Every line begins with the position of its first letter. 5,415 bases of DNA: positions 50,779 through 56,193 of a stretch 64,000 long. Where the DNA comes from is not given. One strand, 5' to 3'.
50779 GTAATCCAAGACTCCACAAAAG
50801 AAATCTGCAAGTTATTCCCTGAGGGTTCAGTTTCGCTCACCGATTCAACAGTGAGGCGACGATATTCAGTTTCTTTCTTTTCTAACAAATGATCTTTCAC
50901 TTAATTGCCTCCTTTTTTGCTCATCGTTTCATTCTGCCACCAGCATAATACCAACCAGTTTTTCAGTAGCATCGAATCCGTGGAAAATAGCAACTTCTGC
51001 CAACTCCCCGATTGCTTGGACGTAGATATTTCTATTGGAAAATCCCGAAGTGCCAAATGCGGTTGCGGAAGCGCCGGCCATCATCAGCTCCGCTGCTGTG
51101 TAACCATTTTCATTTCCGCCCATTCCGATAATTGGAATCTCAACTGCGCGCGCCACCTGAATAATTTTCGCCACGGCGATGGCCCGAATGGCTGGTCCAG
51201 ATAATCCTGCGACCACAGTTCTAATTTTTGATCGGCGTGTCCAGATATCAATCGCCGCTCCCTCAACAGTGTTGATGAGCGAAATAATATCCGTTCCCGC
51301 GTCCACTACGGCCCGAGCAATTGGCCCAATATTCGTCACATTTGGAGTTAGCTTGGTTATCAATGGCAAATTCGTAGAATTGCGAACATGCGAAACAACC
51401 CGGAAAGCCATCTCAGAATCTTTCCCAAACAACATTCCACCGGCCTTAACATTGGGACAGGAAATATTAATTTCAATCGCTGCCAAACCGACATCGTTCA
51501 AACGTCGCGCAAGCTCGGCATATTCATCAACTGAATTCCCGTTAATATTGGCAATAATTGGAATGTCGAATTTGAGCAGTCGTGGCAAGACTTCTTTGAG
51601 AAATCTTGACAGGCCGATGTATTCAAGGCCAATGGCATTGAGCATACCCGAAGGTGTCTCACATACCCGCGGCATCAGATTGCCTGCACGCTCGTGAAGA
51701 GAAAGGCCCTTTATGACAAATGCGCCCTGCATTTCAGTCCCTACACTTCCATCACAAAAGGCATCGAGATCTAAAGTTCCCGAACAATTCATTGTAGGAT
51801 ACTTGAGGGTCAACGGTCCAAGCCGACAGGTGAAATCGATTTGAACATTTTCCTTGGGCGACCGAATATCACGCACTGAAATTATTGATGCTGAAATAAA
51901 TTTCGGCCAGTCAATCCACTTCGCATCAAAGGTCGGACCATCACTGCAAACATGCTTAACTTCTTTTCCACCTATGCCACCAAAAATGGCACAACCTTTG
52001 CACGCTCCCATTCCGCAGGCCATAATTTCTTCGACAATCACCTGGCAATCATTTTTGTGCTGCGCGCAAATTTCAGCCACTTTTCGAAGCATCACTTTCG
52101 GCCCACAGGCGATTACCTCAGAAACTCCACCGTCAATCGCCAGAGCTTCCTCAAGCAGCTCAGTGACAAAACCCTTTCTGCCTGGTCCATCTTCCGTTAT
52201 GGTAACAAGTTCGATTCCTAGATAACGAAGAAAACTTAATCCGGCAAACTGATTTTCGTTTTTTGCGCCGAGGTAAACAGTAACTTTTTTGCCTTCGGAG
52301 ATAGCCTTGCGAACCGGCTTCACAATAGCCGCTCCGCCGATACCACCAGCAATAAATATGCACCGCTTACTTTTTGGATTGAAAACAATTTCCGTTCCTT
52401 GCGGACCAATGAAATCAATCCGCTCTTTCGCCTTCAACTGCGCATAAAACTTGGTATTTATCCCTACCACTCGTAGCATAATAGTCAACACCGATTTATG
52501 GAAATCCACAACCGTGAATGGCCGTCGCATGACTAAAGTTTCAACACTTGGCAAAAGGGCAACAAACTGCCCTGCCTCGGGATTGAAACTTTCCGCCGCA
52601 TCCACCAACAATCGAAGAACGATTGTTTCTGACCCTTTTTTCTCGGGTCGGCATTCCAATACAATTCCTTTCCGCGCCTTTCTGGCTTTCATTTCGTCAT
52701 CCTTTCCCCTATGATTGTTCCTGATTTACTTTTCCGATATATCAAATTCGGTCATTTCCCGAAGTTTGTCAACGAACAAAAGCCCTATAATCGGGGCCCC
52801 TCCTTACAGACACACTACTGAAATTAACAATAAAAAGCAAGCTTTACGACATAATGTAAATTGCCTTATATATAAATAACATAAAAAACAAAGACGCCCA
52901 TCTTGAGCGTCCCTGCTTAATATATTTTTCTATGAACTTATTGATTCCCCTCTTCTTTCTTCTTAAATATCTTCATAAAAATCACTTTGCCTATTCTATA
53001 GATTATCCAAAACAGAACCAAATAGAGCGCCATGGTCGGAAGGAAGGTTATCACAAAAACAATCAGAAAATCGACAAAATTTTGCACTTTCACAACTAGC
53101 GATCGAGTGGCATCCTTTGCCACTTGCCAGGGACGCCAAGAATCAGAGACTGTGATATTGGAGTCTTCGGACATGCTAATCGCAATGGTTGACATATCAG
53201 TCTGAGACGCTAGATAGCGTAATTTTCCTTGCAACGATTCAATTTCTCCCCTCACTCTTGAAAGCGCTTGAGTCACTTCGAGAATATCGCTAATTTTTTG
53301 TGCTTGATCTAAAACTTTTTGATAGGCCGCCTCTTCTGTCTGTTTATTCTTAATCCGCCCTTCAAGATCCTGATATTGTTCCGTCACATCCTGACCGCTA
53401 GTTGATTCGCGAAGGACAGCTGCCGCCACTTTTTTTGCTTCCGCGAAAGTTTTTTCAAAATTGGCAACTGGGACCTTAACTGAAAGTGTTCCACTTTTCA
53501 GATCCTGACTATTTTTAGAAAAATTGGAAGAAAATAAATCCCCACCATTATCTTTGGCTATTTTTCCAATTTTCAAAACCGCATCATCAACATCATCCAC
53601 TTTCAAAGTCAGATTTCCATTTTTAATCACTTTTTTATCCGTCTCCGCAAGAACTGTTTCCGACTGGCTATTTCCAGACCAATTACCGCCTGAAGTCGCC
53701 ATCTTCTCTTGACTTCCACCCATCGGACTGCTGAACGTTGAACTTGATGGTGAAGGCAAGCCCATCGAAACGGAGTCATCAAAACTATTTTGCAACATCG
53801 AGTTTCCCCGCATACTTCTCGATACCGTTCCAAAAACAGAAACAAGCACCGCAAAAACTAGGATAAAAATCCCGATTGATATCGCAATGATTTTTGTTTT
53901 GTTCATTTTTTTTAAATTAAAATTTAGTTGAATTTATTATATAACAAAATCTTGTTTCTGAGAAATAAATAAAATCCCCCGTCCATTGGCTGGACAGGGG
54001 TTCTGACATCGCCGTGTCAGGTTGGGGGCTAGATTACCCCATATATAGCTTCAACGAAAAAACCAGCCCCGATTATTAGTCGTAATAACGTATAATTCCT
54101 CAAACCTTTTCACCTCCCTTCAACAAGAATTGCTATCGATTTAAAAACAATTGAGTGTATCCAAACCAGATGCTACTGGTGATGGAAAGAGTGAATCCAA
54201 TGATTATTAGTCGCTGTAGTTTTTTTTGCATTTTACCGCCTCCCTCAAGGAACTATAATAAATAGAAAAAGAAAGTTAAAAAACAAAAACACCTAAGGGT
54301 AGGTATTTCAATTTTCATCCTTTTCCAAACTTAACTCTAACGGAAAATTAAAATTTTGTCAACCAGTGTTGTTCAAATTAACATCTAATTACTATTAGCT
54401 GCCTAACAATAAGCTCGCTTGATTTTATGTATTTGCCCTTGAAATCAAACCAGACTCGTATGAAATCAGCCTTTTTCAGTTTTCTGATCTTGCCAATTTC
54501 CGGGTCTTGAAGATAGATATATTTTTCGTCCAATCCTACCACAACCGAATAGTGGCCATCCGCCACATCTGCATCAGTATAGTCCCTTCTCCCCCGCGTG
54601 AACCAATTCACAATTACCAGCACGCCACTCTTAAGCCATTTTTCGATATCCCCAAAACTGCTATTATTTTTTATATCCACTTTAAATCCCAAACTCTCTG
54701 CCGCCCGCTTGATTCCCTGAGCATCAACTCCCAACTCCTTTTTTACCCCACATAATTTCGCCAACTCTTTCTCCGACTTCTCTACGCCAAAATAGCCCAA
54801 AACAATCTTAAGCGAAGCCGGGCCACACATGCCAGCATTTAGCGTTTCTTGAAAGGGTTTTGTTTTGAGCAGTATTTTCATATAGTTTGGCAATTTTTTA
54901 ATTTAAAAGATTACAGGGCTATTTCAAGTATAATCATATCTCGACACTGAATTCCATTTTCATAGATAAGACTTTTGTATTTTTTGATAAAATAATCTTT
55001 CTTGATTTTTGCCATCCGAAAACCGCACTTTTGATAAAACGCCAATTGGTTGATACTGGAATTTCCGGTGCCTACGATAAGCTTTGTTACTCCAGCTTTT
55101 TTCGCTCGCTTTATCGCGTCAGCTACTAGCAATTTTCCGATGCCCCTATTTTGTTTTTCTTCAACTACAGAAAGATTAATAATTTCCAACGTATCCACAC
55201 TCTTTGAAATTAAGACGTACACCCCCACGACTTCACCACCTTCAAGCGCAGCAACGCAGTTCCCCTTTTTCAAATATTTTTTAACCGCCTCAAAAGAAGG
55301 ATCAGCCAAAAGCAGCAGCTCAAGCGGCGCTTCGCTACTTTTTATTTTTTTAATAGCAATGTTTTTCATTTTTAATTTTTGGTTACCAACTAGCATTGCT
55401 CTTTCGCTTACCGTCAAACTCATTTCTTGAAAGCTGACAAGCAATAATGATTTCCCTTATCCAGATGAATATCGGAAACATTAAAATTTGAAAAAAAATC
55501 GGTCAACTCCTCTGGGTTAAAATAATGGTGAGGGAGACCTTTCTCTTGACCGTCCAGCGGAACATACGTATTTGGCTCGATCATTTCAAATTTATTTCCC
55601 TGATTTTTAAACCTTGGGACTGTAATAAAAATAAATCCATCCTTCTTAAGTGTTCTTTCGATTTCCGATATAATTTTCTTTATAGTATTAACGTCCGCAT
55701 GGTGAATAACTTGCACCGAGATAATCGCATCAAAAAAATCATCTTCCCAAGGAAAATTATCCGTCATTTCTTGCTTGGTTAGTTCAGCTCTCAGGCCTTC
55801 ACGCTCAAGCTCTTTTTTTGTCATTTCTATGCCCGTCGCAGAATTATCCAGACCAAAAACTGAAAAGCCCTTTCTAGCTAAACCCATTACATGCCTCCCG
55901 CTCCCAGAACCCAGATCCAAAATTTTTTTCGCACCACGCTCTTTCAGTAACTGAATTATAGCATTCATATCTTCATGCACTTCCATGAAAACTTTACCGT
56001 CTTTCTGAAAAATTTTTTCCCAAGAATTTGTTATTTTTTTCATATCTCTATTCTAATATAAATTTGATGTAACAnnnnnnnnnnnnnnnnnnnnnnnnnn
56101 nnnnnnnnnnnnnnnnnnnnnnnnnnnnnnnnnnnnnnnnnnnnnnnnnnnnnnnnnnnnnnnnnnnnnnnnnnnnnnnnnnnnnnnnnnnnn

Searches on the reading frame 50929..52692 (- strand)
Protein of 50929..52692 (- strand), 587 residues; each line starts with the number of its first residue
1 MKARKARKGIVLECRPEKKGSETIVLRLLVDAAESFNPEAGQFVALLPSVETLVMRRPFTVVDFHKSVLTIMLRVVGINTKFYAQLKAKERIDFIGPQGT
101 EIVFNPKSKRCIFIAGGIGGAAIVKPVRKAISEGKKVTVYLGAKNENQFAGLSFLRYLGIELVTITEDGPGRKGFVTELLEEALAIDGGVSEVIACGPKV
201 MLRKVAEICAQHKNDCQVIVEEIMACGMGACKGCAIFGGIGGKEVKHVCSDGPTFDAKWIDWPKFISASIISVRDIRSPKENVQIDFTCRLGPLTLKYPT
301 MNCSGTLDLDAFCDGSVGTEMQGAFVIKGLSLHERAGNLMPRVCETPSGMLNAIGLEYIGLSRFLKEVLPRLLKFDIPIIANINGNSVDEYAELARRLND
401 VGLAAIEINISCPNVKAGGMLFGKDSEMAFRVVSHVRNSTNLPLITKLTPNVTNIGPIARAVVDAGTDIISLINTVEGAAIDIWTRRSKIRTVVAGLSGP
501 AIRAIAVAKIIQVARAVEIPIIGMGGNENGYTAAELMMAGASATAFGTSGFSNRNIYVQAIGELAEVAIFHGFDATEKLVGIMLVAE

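Call 9: search_protein_families(library=pfam, proteins=[window:50929-52692:-], max_evalue=0.001)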
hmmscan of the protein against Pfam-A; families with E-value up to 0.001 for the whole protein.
window:50929-52692:- (587 aa): 4 families
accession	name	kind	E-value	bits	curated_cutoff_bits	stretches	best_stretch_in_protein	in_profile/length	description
PF01180.27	DHO_dh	-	1.2e-57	195.7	27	1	294-566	9-289/291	Dihydroorotate dehydrogenase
PF10418.14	DHODB_Fe-S_bind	-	8e-12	45.1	23.9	1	221-258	1-38/41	Iron-sulfur cluster binding domain of dihydroorotate dehydrogenase B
PF00175.26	NAD_binding_1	-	0.00012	23.1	22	1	113-206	1-108/109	Oxidoreductase NAD-binding domain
PF01207.24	Dus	-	0.00093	18.8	20.4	0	379-470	56-155/311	Dihydrouridine synthase (Dus)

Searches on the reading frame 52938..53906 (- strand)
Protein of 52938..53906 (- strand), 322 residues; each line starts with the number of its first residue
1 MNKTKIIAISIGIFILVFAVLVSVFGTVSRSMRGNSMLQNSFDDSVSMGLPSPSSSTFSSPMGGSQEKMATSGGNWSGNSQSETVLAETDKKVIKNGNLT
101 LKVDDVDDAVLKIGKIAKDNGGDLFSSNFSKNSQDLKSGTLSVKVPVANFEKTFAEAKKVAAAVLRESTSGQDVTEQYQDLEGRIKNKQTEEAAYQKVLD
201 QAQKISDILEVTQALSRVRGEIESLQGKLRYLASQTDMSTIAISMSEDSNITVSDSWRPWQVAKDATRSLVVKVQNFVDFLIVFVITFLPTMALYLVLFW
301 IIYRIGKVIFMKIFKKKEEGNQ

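Call 9: search_protein_families(library=pfam, proteins=[window:52938-53906:-], max_evalue=0.001)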
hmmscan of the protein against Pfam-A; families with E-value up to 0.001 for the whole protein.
window:52938-53906:- (322 aa): 1 family
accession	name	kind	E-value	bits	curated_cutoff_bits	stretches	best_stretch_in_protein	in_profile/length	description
PF14257.11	DUF4349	-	1.3e-55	188.5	27.7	1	92-303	2-212/213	Domain of unknown function (DUF4349)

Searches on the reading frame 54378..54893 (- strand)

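Call 90: search_protein_families(library=pfam, proteins=[window:54378-54893:-], max_evalue=0.001)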
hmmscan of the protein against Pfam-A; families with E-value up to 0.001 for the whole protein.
window:54378-54893:- (171 aa): 3 families
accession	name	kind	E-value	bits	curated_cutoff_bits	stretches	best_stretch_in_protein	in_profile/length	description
PF03412.21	Peptidase_C39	-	1.5e-14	54.4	22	1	23-148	13-121/133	Peptidase C39 family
PF13529.12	Peptidase_C39_2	-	3.7e-12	47.4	24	1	19-131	12-142/143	Peptidase_C39 like family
PF12385.14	Peptidase_C70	-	0.00099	19.5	19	0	18-140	15-132/141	Papain-like cysteine protease AvrRpt2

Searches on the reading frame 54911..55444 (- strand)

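Call 90: search_protein_families(library=pfam, proteins=[window:54911-55444:-], max_evalue=0.001)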
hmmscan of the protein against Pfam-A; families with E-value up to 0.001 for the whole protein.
window:54911-55444:- (177 aa): 6 families
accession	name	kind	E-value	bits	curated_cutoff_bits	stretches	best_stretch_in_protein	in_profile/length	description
PF00583.31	Acetyltransf_1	-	4e-14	53.3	20.7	1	56-142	26-116/116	Acetyltransferase (GNAT) family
PF13508.13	Acetyltransf_7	-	1.8e-11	44.7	27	1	61-143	3-83/84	Acetyltransferase (GNAT) domain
PF13673.13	Acetyltransf_10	-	3.9e-11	43.5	23.6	1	53-145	21-110/128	Acetyltransferase (GNAT) domain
PF13420.13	Acetyltransf_4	-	4.7e-05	23.9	24.3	1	85-155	75-147/155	Acetyltransferase (GNAT) domain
PF13527.13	Acetyltransf_9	-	0.00021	21.7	25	1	52-144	32-126/127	Acetyltransferase (GNAT) domain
PF08445.16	FR47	-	0.00039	20.8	22.1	1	87-145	23-80/86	FR47-like protein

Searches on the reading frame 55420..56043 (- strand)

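Call 9: search_protein_families(library=pfam, proteins=[window:55420-56043:-], max_evalue=0.001)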
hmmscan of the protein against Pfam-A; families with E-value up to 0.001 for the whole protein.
window:55420-56043:- (207 aa): 11 families
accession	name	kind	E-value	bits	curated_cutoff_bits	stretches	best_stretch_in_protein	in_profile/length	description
PF13649.12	Methyltransf_25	-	4.1e-19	69.5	27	1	41-136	1-97/97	Methyltransferase domain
PF08241.18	Methyltransf_11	-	1.1e-18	68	21.2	1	42-140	1-95/95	Methyltransferase domain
PF13847.12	Methyltransf_31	-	1.1e-17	64.5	27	1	37-144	3-113/145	Methyltransferase domain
PF13489.12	Methyltransf_23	-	9.5e-13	48.6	27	1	29-191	12-161/164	Methyltransferase domain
PF03848.20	TehB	-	2.5e-10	40.5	20.4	1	20-140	16-132/193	Tellurite resistance protein TehB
PF05175.20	MTS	-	4.5e-10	39.9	23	1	25-148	17-146/170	Methyltransferase small domain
PF08242.18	Methyltransf_12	-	1.3e-09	39.1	30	1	42-138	1-98/98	Methyltransferase domain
PF02353.26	CMAS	-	4.9e-08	33.1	27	1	29-141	54-165/273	Mycolic acid cyclopropane synthetase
PF06080.18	DUF938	-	1.7e-05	25.1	27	1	31-150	20-146/202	Protein of unknown function (DUF938)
PF01209.24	Ubie_methyltran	-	6.5e-05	22.8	20.1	1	28-139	38-150/233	ubiE/COQ5 methyltransferase family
PF07021.18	MetW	-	0.00031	20.9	21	1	24-153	2-120/193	Methionine biosynthesis protein MetW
